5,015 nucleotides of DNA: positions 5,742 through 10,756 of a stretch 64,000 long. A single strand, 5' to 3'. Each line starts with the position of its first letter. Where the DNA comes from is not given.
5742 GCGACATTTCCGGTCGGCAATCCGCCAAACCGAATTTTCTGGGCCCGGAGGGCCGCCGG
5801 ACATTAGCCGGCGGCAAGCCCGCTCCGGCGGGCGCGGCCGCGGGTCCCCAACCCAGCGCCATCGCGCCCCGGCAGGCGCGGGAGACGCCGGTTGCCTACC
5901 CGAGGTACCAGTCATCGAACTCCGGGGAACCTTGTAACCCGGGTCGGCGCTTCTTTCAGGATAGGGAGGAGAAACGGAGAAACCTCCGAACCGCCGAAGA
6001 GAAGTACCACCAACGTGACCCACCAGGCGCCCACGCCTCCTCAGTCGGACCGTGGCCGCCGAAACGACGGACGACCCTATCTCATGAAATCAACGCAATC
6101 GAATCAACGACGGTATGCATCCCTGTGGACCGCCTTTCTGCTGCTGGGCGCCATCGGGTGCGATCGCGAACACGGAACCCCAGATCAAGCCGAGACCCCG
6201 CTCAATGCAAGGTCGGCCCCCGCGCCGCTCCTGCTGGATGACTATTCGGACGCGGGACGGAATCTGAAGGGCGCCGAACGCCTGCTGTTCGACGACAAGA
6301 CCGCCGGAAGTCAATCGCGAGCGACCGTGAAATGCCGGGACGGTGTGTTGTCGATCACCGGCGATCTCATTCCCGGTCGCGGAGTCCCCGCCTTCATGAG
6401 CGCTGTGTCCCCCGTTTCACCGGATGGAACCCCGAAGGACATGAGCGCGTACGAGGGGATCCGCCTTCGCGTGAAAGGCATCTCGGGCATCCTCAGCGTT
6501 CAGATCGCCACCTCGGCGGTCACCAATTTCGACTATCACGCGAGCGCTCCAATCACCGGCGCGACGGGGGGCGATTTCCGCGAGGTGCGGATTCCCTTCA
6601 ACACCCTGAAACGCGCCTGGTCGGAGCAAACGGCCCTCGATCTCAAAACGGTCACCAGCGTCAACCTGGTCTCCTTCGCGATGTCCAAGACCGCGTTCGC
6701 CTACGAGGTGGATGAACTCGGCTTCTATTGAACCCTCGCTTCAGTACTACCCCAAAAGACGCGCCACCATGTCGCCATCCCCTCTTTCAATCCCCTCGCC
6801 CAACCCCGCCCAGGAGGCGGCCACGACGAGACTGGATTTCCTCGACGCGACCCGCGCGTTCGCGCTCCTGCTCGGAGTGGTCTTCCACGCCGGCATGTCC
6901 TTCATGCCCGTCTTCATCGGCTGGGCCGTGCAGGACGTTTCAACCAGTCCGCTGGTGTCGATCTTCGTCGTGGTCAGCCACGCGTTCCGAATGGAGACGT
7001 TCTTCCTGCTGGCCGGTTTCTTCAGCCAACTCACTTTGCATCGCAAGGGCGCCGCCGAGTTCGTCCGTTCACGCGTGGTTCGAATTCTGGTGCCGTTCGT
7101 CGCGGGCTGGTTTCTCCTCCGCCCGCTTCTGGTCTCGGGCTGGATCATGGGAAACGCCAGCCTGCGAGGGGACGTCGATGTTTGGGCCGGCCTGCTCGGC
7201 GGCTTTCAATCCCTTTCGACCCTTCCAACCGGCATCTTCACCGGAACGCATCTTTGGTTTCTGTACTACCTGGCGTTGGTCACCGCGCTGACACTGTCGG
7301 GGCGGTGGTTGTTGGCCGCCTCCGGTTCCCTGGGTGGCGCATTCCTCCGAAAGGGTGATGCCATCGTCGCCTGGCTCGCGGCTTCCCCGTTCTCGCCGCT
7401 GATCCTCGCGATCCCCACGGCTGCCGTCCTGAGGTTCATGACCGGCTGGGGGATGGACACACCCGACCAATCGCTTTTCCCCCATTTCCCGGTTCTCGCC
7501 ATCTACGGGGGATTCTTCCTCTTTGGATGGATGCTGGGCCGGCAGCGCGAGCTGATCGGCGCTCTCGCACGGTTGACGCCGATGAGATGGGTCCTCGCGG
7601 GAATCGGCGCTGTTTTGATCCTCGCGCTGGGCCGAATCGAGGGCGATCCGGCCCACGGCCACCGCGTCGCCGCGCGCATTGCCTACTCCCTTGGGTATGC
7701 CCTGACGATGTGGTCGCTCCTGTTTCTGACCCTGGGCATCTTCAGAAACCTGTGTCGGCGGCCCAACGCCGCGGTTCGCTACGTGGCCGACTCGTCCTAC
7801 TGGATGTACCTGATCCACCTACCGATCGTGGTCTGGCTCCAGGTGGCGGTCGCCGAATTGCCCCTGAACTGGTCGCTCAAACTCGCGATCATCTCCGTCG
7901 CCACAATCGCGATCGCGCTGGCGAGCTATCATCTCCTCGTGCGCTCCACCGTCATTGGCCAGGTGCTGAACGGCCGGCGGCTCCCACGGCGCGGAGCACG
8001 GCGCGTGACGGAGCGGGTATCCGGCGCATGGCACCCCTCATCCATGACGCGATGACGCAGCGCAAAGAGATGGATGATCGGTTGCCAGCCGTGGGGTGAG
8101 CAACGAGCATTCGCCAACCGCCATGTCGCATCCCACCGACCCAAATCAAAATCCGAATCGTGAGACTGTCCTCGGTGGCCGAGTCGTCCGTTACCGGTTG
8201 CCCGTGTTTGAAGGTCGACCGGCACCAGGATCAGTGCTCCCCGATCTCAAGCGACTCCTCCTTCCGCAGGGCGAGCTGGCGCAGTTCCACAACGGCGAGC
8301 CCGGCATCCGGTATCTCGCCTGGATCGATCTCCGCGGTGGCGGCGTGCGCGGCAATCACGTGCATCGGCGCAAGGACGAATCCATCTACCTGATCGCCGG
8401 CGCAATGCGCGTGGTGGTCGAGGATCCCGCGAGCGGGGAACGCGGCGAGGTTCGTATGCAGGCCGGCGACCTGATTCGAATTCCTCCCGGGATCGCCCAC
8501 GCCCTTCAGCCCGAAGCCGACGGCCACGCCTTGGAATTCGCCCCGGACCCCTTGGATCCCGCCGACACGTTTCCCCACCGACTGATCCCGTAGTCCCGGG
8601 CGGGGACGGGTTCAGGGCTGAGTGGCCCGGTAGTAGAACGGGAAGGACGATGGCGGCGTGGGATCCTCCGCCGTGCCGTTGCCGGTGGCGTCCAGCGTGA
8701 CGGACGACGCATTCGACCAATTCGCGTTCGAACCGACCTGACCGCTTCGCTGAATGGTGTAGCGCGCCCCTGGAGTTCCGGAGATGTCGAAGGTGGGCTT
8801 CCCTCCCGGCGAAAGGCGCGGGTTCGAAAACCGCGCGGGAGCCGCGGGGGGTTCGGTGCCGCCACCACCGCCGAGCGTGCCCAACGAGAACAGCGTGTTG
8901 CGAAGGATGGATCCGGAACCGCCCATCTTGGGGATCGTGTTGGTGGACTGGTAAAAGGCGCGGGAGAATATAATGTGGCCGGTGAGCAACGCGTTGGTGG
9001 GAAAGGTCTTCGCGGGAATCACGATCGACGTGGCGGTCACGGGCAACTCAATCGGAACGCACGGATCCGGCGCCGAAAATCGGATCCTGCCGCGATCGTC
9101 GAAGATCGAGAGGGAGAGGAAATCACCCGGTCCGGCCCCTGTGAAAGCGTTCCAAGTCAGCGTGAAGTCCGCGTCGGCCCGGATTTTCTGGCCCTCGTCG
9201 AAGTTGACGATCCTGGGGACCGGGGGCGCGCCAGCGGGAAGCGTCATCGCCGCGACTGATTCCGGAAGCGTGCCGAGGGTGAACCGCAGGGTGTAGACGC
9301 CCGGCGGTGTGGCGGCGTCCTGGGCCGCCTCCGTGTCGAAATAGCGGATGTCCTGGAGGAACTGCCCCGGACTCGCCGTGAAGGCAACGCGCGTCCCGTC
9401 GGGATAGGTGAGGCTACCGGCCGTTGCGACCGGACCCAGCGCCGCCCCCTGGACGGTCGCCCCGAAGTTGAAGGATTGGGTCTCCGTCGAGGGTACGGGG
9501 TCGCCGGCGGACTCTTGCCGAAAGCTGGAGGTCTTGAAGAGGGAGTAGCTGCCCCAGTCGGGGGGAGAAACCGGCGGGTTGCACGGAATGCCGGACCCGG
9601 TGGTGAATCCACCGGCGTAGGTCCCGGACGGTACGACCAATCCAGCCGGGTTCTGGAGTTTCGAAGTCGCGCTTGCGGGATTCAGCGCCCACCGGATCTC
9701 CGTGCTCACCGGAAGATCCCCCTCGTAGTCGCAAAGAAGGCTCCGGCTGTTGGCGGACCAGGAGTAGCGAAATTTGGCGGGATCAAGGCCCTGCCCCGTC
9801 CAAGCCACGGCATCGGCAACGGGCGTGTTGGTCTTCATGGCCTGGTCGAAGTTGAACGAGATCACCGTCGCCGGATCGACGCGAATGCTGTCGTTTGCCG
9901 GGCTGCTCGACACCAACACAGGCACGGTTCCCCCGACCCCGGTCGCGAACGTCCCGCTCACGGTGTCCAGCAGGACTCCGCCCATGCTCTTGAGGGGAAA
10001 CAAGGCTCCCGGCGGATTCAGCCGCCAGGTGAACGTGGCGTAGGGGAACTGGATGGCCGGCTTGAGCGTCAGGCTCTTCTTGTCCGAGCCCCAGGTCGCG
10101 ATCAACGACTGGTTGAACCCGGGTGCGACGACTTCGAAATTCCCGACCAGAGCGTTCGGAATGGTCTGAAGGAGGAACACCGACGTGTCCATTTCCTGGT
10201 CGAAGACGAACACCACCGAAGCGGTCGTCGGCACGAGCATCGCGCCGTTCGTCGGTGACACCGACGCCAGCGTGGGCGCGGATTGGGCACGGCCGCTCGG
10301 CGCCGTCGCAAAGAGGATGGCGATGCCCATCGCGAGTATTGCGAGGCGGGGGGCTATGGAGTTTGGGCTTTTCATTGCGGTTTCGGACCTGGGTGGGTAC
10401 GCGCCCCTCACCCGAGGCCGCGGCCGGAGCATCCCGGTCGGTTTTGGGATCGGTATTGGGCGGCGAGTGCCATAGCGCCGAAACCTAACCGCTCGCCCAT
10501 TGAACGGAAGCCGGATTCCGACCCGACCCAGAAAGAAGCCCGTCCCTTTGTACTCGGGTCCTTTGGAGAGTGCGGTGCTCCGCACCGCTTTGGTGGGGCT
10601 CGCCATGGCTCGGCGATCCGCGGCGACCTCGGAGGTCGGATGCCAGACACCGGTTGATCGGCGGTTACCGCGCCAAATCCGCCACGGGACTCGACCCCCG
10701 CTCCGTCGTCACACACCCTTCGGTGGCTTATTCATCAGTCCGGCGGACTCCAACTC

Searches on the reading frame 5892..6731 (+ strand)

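Call 4: search_protein_families(library=pfam, proteins=[window:5892-6731:+], max_evalue=0.01)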
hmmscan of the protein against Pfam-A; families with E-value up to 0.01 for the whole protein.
window:5892-6731:+ (279 aa): 1 family
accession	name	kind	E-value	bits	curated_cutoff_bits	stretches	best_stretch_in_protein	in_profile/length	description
PF08547.18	CIA30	-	4e-07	30.6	24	1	133-269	15-153/157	Complex I intermediate-associated protein 30 (CIA30)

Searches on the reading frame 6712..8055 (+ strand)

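Call 4: search_protein_families(library=pfam, proteins=[window:6712-8055:+], max_evalue=0.01)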
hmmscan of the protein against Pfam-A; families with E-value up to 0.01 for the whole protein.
window:6712-8055:+ (447 aa): 1 family
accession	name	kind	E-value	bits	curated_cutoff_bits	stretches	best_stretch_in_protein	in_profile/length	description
PF01757.29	Acyl_transf_3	-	5.6e-30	104.9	31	1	42-406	2-325/326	Acyltransferase domain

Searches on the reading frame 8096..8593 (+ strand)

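Call 4: search_protein_families(library=pfam, proteins=[window:8096-8593:+], max_evalue=0.01)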
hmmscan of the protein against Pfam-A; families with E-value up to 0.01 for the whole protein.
window:8096-8593:+ (165 aa): 5 families
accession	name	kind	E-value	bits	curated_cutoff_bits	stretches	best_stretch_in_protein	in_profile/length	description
PF07883.17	Cupin_2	-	1.6e-09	37.8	27.2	1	78-142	4-61/70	Cupin domain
PF00190.28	Cupin_1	-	6.2e-08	32.8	22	1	74-148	35-110/151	Cupin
PF05899.18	Cupin_3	-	0.00024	21.2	23.5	1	91-134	23-61/74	EutQ-like cupin domain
PF14667.12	Polysacc_synt_C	-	0.00058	20.4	28.7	1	81-139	27-87/111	Polysaccharide biosynthesis C-terminal domain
PF05523.17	FdtA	-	0.0013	19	23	1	73-133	34-93/131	WxcM-like, C-terminal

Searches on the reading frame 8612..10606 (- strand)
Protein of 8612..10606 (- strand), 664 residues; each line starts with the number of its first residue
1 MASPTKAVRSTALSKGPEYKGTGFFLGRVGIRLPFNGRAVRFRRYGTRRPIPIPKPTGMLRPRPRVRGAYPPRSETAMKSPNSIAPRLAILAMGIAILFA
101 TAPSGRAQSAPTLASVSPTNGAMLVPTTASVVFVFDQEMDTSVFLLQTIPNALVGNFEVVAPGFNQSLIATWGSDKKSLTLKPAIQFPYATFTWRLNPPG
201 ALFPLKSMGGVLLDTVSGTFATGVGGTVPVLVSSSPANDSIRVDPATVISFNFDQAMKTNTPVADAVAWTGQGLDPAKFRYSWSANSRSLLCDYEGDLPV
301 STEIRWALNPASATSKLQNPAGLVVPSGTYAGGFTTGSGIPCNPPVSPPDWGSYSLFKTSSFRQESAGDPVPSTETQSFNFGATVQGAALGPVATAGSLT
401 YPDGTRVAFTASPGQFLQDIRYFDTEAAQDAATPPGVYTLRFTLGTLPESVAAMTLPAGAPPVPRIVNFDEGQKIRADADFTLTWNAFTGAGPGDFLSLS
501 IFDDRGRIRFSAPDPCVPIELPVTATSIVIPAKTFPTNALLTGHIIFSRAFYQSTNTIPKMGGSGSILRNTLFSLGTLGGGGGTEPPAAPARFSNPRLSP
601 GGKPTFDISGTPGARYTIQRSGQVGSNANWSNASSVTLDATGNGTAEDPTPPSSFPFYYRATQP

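Call 4: search_protein_families(library=pfam, proteins=[window:8612-10606:-], max_evalue=0.01)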
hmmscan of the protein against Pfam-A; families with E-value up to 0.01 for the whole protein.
window:8612-10606:- (664 aa): 1 family
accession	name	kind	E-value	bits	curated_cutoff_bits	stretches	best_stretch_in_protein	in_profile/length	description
PF13205.12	Big_5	-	2.4e-11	44.7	23.6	2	108-190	2-76/105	Bacterial Ig-like domain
